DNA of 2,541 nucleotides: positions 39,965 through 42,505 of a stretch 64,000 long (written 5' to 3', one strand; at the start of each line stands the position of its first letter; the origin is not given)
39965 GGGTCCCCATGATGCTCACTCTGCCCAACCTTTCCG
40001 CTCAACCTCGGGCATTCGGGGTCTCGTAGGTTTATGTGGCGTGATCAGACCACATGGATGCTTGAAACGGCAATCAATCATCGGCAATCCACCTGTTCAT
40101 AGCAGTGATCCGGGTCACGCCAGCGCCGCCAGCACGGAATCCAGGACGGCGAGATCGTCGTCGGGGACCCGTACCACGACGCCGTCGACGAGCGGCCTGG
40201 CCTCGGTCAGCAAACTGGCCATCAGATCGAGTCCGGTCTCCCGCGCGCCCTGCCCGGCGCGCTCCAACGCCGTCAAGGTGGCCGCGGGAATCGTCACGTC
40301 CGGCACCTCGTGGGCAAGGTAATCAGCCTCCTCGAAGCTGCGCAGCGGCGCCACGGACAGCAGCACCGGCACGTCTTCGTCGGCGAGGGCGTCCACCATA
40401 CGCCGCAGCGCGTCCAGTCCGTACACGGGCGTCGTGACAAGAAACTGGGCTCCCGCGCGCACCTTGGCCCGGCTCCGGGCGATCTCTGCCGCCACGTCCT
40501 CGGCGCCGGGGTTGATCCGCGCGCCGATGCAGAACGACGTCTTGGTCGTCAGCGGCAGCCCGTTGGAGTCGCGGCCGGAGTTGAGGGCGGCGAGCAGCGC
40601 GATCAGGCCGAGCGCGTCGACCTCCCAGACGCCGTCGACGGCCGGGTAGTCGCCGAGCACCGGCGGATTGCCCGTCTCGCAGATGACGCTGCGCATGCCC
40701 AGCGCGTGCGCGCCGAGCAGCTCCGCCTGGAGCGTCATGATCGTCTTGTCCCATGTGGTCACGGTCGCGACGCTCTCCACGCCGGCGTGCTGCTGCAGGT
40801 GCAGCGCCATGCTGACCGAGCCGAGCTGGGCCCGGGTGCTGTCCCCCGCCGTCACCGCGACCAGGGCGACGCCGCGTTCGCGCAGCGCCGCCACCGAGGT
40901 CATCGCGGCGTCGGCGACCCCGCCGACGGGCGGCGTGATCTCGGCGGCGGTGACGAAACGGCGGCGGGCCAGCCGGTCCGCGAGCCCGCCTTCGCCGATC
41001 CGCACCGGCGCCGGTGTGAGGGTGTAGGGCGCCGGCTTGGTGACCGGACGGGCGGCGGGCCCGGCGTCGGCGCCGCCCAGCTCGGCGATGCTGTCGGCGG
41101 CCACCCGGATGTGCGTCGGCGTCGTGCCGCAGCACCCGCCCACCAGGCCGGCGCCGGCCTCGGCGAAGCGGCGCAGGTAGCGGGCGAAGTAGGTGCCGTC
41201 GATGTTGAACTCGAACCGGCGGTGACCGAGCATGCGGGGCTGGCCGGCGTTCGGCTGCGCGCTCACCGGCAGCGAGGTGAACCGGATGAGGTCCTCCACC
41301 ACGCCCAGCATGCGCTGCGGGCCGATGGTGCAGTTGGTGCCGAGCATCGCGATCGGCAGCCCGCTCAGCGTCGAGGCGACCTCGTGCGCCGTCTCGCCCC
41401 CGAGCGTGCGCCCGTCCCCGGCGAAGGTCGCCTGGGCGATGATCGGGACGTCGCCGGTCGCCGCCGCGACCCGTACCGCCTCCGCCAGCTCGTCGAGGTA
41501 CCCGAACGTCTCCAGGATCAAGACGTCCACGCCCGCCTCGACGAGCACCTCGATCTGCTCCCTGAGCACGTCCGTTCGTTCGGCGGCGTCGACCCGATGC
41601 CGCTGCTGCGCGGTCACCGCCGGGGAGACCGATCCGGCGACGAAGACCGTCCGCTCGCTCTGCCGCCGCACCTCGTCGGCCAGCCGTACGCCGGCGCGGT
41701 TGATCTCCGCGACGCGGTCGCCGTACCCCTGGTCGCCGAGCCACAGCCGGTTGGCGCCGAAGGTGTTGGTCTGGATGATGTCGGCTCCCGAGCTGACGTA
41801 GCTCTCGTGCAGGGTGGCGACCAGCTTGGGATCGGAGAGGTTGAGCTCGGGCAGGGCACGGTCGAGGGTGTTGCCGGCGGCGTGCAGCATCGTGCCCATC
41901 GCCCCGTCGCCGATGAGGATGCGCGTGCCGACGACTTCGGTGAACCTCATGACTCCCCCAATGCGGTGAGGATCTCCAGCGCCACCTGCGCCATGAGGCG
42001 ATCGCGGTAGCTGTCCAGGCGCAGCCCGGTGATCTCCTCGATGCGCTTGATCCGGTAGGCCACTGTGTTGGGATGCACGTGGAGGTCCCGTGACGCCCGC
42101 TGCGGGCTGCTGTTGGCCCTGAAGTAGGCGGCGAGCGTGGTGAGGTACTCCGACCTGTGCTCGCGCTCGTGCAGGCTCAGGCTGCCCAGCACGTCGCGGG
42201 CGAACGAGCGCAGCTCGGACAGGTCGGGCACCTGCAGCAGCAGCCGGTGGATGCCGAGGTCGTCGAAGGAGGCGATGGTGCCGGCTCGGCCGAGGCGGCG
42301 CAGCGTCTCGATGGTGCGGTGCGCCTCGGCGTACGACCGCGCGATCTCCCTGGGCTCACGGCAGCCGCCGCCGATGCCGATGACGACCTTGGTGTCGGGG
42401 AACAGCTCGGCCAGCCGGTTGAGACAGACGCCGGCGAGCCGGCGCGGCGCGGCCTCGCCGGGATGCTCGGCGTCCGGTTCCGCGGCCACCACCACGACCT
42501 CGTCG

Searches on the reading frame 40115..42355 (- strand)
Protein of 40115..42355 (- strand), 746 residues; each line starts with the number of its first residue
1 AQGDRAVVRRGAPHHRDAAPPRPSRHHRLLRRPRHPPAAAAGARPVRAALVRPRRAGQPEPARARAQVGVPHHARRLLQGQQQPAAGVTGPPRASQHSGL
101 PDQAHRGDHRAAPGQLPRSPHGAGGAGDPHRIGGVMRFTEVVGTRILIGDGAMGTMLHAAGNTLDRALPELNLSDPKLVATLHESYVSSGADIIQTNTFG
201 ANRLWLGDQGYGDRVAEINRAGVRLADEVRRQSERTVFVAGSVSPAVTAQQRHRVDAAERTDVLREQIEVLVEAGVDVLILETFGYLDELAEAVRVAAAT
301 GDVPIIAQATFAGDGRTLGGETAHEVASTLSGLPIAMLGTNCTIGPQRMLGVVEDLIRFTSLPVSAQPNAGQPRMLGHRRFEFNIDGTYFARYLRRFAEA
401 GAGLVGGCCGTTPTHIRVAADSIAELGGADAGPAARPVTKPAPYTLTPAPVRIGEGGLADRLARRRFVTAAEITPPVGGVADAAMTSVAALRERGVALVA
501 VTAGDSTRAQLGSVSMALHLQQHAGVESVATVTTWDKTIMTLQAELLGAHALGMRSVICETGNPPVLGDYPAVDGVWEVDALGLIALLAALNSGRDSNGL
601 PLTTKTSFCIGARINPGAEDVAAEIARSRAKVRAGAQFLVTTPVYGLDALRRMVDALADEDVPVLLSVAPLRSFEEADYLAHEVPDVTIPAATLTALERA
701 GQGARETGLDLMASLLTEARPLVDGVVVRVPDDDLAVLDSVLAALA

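Call 64: search_protein_families(library=pfam, proteins=[window:40115-42355:-], max_evalue=0.001)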
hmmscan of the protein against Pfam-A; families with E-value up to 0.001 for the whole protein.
window:40115-42355:- (746 aa): 2 families
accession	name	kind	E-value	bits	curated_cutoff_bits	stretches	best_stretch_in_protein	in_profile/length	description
PF02574.22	S-methyl_trans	-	3.3e-64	217.9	22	1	147-421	1-281/283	Homocysteine S-methyltransferase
PF02219.23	MTHFR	-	1.9e-18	67.3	24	1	460-700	4-238/287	Methylenetetrahydrofolate reductase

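Call 81: search_protein_families(library=ncbifam, proteins=[window:40115-41950:-], max_evalue=0.001)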
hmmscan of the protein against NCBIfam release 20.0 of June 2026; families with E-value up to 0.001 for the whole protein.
window:40115-41950:- (611 aa): 8 families
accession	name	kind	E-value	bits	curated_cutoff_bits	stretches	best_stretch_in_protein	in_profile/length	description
NF006396.0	PRK08645.1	equivalog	5.5e-156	520.2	453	1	2-596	3-588/611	bifunctional homocysteine S-methyltransferase/methylenetetrahydrofolate reductase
TIGR02082.1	metH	equivalog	2.3e-50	171.3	1010.85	1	9-291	3-315/1182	methionine synthase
NF005718.0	PRK07534.1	equivalog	1.9e-46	158.9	338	1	10-288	14-294/337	betaine--homocysteine S-methyltransferase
NF007024.0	PRK09490.1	equivalog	1.1e-43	149.3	1497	1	4-291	13-332/1234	methionine synthase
NF007020.0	PRK09485.1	equivalog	2.3e-34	118.8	215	1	9-286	11-301/306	homocysteine S-methyltransferase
TIGR00676.1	fadh2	equivalog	3.7e-11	42.9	293.7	1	337-575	4-239/275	methylenetetrahydrofolate reductase [NAD(P)H]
TIGR00677.1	fadh2_euk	equivalog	7.4e-09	35.3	310.05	1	364-582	33-247/281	methylenetetrahydrofolate reductase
NF008455.0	PRK11320.1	equivalog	0.00048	19.5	353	0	470-534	150-212/295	methylisocitrate lyase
